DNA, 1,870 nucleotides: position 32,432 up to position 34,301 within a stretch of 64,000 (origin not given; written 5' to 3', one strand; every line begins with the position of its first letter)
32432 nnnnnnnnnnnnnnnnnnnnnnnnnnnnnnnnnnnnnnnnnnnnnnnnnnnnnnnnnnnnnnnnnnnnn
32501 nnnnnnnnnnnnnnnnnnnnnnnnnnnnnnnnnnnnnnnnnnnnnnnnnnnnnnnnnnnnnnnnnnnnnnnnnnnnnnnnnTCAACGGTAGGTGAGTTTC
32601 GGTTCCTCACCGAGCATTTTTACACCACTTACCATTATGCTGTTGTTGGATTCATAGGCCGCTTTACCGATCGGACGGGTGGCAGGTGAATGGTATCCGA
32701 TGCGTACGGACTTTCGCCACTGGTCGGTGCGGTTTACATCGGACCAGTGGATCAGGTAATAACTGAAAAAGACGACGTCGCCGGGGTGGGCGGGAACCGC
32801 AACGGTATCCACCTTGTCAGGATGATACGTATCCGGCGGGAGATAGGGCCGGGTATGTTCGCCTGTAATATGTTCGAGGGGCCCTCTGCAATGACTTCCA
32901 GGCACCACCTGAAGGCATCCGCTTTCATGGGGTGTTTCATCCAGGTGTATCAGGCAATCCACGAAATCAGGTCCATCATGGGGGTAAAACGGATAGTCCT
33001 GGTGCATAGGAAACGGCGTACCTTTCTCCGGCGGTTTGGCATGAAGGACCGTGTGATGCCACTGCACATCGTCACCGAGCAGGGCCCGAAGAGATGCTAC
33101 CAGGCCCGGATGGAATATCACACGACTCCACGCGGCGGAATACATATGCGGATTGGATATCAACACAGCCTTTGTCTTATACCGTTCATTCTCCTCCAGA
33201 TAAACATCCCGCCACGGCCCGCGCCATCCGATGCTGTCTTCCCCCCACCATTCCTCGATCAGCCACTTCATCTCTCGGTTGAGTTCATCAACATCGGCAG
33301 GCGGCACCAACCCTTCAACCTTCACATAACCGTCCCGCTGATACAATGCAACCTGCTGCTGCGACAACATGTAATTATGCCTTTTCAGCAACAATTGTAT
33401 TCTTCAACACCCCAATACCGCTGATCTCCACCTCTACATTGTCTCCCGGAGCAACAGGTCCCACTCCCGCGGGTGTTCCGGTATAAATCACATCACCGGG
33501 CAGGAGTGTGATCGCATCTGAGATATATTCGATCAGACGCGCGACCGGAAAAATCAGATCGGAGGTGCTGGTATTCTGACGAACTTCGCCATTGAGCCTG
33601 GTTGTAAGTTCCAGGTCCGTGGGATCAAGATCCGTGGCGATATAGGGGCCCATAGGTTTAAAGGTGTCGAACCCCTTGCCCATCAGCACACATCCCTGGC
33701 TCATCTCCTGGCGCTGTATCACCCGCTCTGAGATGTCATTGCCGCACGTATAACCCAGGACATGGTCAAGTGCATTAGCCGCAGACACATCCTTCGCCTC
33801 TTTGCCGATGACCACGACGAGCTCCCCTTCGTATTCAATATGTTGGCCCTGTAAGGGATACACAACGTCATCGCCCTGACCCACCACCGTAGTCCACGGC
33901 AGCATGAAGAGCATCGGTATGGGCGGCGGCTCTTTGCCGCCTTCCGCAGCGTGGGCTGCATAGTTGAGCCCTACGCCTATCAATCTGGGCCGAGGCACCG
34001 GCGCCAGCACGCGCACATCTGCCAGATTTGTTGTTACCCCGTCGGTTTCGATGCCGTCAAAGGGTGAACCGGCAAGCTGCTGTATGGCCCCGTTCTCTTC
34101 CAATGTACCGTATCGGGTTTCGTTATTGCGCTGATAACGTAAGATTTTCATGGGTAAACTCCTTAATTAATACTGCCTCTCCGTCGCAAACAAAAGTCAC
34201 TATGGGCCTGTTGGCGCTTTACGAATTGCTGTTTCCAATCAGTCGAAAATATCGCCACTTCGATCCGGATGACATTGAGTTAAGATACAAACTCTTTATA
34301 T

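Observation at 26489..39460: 13-kb minus-strand catabolic gene string combining oxidoreductases, dehydratase, oxygenases and a sialidase-like hydrolase, probably for an acidic or unusual sugar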

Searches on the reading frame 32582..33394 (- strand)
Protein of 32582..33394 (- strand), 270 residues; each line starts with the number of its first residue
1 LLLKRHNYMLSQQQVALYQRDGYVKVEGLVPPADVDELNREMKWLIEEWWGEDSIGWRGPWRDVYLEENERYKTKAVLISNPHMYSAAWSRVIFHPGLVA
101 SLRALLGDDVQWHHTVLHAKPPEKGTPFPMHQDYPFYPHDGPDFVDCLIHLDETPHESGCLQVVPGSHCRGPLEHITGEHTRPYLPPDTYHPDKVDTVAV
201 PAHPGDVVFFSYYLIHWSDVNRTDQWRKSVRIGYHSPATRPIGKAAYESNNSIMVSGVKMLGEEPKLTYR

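Call 3: search_protein_families(library=pfam, proteins=[window:32582-33394:-])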
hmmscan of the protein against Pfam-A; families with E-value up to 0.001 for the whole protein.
window:32582-33394:- (270 aa): 1 family
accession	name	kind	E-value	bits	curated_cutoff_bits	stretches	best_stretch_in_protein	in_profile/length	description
PF05721.19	PhyH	-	4.9e-34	118.9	22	1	18-228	1-212/213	Phytanoyl-CoA dioxygenase (PhyH)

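Call 5: search_protein_families(library=ncbifam, proteins=[window:32582-33394:-], max_evalue=0.00001)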
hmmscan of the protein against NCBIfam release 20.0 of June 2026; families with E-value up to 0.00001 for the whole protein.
window:32582-33394:- (270 aa): 4 families
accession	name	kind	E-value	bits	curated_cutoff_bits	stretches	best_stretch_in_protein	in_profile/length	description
NF052437.1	MPhHdxlPhnYGIM8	equivalog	3.8e-15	56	500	1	9-238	4-217/260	methylphosphonate hydroxylase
TIGR02408.1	ectoine_ThpD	equivalog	1.1e-12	47.9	336.5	1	9-169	16-170/277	ectoine hydroxylase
TIGR01762.1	chlorin-enz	subfamily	9.8e-08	31.6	226.3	0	8-169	1-158/288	chlorinating enzyme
NF045813.1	DxPntBtaHylase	equivalog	1.2e-07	31.4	550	1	126-223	132-233/285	1-deoxypentalenic acid 11-beta-hydroxylase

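Call 69: search_solved_structures(query=window:32582-33370:-, max_evalue=0.001)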
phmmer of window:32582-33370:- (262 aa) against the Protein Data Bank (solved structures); distinct sequences matched with E-value up to 0.001: 24.
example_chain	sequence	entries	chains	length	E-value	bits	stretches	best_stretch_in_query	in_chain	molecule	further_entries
2a1x_A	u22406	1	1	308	1.4e-16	63.9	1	2-229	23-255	Phytanoyl-CoA dioxygenase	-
7dzz_A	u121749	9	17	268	4.5e-12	49.1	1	71-171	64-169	Phytanoyl-CoA dioxygenase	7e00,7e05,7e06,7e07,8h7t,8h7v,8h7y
7e01_A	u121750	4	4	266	4.7e-12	49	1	71-171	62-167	Phytanoyl-CoA dioxygenase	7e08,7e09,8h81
7dt0_A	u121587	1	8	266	1.7e-11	47.2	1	71-171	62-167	Phytanoyl-CoA dioxygenase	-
4xab_A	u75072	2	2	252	5.3e-10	42.3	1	105-227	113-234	EvdO2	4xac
6ec3_A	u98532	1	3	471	6.4e-10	42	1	78-231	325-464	Methyltransferase domain-containing protein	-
4mhr_A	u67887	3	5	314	7.3e-10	41.8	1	3-231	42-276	Ectoine hydroxylase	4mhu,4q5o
5epa_A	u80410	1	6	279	7.4e-10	41.8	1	74-226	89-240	SnoK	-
5ep9_A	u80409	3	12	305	8.5e-10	41.6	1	6-237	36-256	SnoN,Epimerase SnoN | SnoN,SnoN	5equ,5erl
6zyk_A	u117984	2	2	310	7.4e-09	38.5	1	75-234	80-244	Monooxygenase | Uncharacterized protein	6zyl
4xaa_A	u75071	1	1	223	9.8e-09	38.1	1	9-233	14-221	Putative oxygenase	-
2rdn_A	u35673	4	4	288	2e-06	30.6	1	101-215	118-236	1-deoxypentalenic acid 11-beta hydroxylase; Fe(II)/alpha-ketoglutarate dependent hydroxyla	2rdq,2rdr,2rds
5nch_A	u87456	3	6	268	4.2e-06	29.5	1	2-233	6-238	Leucine hydroxylase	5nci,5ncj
5ybl_A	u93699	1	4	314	1.6e-05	27.6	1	7-217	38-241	Multifunctional dioxygenase ausE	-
5ybt_A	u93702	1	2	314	2e-05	27.3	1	7-225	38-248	PrhA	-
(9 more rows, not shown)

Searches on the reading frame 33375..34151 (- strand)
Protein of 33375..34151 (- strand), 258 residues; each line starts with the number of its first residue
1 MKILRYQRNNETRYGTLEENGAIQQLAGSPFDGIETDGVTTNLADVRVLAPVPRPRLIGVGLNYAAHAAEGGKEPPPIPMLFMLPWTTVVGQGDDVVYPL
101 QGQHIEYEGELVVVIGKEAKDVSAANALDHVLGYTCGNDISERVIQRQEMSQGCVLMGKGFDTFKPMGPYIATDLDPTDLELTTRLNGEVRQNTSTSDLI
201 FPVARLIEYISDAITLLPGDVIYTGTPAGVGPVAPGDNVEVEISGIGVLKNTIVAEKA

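Call 3: search_protein_families(library=pfam, proteins=[window:33375-34151:-])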
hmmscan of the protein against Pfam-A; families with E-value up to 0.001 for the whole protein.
window:33375-34151:- (258 aa): 2 families
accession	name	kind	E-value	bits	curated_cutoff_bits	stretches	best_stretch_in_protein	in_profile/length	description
PF01557.24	FAA_hydrolase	-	3.6e-65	220.1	23.9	1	57-254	2-214/214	Fumarylacetoacetate (FAA) hydrolase C-terminal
PF10370.14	Rv2993c-like_N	-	3e-13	50.9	21.3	1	1-51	1-50/50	Rv2993c-like, N-terminal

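Call 5: search_protein_families(library=ncbifam, proteins=[window:33375-34151:-], max_evalue=0.00001)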
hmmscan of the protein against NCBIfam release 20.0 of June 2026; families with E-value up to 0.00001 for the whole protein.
window:33375-34151:- (258 aa): 6 families
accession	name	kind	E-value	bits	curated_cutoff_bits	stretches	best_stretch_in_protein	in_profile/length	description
TIGR02303.1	HpaG-C-term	equivalog_domain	4.3e-59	199.9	276.4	1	16-256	4-245/245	4-hydroxyphenylacetate degradation bifunctional isomerase/decarboxylase, C-terminal subunit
NF053535.1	DhyDRhmHlse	equivalog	1.2e-51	175.7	500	1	44-255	59-280/284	2,4-didehydro-3-deoxy-L-rhamnonate hydrolase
NF011750.0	PRK15203.1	equivalog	6.5e-47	160.3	811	1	50-257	218-426/429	4-hydroxyphenylacetate degradation bifunctional isomerase/decarboxylase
NF009399.0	PRK12764.1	equivalog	5e-45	154.4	444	1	55-246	22-212/501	fumarylacetoacetate hydrolase family protein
NF007967.0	PRK10691.1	equivalog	1.4e-32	112.9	201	1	53-245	15-211/219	fumarylacetoacetate hydrolase family protein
TIGR02305.1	HpaG-N-term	equivalog_domain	3.9e-32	111.4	228.65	1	73-253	27-205/205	4-hydroxyphenylacetate degradation bifunctional isomerase/decarboxylase, N-terminal subunit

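Call 59: search_solved_structures(query=window:33375-34151:-, max_evalue=1e-20)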
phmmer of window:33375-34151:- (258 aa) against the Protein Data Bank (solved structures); distinct sequences matched with E-value up to 1e-20: 24.
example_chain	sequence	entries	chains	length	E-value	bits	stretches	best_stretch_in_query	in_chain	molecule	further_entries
3rr6_A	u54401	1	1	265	7.3e-68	231.7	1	18-255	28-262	Putative uncharacterized protein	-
1gtt_A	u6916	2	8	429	5.6e-67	228.8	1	50-257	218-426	4-HYDROXYPHENYLACETATE DEGRADATION BIFUNCTIONAL ISOMERASE/DECARBOXYLASE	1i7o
4pfz_A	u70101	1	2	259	1.8e-65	223.9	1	22-255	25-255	5-carboxymethyl-2-hydroxymuconate delta-isomerase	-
3qdf_A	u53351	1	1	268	4.5e-63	216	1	15-255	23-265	2-hydroxyhepta-2,4-diene-1,7-dioate isomerase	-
1wzo_A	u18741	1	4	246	9.2e-47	162.6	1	42-255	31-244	HpcE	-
4dbf_A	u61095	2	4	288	7.7e-45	156.3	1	22-254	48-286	2-HYDROXYHEPTA-2,4-DIENE-1,7-DIOATE ISOMERASE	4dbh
2dfu_A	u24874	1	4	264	3.6e-44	154.1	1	1-251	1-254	probable 2-hydroxyhepta-2,4-diene-1,7-dioate isomerase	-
8sky_A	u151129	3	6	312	7.4e-43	149.8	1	38-254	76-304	Fumarylacetoacetate hydrolase family protein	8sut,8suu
8gsr_A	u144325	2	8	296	6e-40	140.2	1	55-232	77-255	L-2,4-diketo-3-deoxyrhamnonate hydrolase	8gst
6v77_A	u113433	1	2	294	4.6e-38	134.1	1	50-253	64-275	Putative HpcE protein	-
6iym_A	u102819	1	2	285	3.7e-37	131.1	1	40-256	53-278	5-oxopent-3-ene-1,2,5-tricarboxylate decarboxylase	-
6j57_A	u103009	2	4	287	1.3e-35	126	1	39-256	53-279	Predicted 2-keto-4-pentenoate hydratase/2-oxohepta-3-ene-1,7-dioic acid hydratase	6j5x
4maq_A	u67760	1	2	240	8.4e-34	120.1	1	50-251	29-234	Putative fumarylpyruvate hydrolase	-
6fog_A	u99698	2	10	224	3.5e-32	114.8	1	57-247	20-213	Acylpyruvase FAHD1, mitochondrial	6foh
1saw_A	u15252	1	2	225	3.6e-32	114.8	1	57-247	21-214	hypothetical protein FLJ36880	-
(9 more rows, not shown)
